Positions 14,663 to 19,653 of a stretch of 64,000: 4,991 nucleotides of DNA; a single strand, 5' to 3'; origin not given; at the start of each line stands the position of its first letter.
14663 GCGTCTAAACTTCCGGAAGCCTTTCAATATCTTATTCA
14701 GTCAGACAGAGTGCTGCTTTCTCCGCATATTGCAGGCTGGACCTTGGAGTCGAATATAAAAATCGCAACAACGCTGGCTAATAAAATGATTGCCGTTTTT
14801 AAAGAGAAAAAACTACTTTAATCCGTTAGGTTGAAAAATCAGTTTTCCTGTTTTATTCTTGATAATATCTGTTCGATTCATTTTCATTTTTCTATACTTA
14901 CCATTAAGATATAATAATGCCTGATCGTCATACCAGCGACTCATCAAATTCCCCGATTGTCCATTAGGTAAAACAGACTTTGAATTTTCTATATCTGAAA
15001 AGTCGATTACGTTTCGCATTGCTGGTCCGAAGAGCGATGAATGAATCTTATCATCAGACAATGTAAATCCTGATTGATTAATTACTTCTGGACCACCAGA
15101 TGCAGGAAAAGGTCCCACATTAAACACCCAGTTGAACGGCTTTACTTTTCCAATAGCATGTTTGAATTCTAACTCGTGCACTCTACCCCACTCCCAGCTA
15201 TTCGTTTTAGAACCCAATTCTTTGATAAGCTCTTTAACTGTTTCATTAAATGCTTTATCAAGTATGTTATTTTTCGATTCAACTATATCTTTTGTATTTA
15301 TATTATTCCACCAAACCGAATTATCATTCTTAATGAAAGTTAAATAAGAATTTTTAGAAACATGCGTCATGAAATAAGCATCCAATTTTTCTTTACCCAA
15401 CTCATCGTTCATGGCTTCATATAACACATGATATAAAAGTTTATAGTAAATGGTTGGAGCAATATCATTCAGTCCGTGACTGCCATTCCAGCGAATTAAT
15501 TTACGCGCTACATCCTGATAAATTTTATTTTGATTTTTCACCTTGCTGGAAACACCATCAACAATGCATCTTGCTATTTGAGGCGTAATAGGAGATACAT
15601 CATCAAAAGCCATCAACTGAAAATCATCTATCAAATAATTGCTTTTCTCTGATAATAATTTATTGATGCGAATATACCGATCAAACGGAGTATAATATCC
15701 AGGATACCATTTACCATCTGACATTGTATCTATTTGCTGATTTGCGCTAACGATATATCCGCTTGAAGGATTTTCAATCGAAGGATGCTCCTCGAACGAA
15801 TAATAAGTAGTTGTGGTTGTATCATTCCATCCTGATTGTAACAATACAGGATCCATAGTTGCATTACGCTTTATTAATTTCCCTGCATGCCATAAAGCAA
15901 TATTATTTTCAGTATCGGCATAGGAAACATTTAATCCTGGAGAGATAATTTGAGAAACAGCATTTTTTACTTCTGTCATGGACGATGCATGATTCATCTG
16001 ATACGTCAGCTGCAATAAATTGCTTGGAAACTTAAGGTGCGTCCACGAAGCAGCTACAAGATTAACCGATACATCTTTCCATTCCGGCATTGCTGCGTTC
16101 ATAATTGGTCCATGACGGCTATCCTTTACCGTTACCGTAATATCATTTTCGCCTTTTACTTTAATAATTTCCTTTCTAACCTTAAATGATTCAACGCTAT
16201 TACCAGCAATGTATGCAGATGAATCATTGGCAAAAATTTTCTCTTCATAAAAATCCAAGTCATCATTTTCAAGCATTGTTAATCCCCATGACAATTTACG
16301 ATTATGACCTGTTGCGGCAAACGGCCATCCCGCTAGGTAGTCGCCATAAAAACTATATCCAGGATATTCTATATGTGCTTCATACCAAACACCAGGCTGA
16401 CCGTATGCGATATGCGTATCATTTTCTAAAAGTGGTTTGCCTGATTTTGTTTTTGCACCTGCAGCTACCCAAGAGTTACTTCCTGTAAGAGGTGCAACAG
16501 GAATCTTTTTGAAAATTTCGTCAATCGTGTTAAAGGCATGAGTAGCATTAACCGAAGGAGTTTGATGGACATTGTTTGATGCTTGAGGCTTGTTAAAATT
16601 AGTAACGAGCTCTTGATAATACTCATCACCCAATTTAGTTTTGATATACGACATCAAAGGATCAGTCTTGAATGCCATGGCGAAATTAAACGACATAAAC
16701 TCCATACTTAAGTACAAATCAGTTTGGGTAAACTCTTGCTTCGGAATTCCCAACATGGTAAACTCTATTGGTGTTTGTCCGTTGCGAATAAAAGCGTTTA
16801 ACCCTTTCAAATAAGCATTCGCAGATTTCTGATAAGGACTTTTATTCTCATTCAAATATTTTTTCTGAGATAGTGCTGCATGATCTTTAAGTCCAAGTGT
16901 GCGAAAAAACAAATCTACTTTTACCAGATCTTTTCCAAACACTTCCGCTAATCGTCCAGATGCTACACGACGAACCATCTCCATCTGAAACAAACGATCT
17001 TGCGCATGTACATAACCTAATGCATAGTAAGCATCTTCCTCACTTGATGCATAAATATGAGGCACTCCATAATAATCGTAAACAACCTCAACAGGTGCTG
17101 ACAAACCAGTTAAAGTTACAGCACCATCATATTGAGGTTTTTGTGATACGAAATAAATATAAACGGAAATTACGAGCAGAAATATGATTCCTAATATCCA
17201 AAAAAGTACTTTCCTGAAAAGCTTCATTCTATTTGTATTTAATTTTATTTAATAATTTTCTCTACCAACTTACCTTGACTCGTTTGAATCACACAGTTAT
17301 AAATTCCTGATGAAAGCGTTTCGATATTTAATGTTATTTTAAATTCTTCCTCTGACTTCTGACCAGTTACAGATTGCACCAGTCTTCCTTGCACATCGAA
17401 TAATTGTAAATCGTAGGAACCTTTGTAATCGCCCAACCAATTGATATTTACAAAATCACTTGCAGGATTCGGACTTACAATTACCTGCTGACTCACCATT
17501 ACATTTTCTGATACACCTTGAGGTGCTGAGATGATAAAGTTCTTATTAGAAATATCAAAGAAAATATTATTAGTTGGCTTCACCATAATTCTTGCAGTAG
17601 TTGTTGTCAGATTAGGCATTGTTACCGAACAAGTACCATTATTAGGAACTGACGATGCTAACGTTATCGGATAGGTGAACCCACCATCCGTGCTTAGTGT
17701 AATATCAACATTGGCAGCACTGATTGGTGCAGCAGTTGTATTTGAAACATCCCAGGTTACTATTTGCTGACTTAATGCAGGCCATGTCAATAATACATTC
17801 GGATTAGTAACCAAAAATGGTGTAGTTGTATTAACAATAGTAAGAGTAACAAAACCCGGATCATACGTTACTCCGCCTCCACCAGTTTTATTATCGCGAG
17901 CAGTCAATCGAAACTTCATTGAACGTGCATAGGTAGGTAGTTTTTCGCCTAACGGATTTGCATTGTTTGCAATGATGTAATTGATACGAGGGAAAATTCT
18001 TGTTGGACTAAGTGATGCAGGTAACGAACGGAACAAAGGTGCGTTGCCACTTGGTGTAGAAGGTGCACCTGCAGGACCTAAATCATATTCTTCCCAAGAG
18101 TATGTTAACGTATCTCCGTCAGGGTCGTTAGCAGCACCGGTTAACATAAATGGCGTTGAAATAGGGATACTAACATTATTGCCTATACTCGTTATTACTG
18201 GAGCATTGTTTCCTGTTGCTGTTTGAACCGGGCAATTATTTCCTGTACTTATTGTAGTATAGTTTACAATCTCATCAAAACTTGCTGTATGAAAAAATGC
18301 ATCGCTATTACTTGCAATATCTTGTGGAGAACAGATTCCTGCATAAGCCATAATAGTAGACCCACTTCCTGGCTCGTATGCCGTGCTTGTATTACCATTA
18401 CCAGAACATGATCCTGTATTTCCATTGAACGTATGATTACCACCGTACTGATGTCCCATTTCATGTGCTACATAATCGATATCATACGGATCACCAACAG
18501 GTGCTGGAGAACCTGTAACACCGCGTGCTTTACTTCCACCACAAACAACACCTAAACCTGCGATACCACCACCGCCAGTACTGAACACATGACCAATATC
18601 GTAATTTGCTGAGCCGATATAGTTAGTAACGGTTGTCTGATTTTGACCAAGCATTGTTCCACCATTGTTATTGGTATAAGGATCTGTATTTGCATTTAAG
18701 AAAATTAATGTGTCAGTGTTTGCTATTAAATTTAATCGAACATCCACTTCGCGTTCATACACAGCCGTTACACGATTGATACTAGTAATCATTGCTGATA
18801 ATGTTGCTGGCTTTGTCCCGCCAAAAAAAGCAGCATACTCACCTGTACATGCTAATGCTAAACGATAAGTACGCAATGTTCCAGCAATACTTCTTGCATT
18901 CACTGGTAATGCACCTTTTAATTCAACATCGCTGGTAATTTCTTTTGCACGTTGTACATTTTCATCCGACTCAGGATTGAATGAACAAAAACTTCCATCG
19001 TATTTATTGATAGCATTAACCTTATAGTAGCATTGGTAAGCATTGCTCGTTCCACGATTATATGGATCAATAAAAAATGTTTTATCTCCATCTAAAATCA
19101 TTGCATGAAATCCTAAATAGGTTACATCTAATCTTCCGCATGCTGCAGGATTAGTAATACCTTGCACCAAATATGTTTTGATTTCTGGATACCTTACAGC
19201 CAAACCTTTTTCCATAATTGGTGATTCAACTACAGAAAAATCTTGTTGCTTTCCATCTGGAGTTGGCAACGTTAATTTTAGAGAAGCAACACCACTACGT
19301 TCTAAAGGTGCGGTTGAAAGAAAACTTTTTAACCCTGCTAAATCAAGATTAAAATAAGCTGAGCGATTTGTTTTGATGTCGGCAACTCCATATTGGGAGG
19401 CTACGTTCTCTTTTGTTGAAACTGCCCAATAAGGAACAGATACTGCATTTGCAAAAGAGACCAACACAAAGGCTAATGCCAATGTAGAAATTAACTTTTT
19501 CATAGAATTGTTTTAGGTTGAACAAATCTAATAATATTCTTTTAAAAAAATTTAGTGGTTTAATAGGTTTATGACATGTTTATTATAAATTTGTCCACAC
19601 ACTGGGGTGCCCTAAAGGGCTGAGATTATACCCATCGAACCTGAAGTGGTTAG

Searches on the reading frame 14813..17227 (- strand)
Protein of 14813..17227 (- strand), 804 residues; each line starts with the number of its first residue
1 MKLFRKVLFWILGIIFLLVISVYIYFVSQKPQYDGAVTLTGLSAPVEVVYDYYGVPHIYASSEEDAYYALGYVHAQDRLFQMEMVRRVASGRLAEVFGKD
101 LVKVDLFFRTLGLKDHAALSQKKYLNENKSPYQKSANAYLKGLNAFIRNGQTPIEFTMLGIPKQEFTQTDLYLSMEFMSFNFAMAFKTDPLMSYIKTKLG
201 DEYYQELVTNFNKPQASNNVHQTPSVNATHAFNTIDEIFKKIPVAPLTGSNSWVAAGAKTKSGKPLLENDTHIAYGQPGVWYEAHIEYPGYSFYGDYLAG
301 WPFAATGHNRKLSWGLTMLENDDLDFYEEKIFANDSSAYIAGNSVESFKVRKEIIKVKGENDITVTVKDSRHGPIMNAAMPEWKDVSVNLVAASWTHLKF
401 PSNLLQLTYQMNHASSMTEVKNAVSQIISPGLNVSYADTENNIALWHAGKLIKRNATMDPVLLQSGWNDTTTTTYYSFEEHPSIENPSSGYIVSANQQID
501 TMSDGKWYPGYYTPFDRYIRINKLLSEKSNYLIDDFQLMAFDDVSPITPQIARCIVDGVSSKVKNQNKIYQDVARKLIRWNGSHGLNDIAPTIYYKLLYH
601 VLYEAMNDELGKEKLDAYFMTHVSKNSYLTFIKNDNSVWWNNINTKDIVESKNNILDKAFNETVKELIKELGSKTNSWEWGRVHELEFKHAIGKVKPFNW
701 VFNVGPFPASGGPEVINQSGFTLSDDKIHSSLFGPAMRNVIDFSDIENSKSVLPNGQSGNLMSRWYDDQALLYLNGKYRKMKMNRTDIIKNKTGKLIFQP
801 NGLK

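Call 44: search_protein_families(library=pfam, max_evalue=0.0001, proteins=[window:14813-17227:-])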
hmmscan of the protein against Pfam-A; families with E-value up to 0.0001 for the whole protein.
window:14813-17227:- (804 aa): 1 family
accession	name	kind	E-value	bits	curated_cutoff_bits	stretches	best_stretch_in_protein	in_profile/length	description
PF01804.23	Penicil_amidase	-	8.4e-189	630.3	21.3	1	45-788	1-673/675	Penicillin amidase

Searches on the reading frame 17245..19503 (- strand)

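Call 44: search_protein_families(library=pfam, max_evalue=0.0001, proteins=[window:17245-19503:-])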
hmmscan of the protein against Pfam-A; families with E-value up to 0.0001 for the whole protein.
window:17245-19503:- (752 aa): 5 families
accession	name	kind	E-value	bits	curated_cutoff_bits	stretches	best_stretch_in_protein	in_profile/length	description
PF13583.11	Reprolysin_4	-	4.9e-34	118.2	22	1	209-408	1-195/203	Metallo-peptidase family M12B Reprolysin-like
PF13688.12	Reprolysin_5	-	6.8e-29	101.9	27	1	210-394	2-190/196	Metallo-peptidase family M12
PF13582.12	Reprolysin_3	-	1.7e-25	90.3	22.4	1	236-358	2-123/123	Metallo-peptidase family M12B Reprolysin-like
PF13574.12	Reprolysin_2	-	2e-24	87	27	1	234-395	4-180/195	Metallo-peptidase family M12B Reprolysin-like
PF18962.6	Por_Secre_tail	-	1.5e-13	51.2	27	1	677-751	2-74/75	Secretion system C-terminal sorting domain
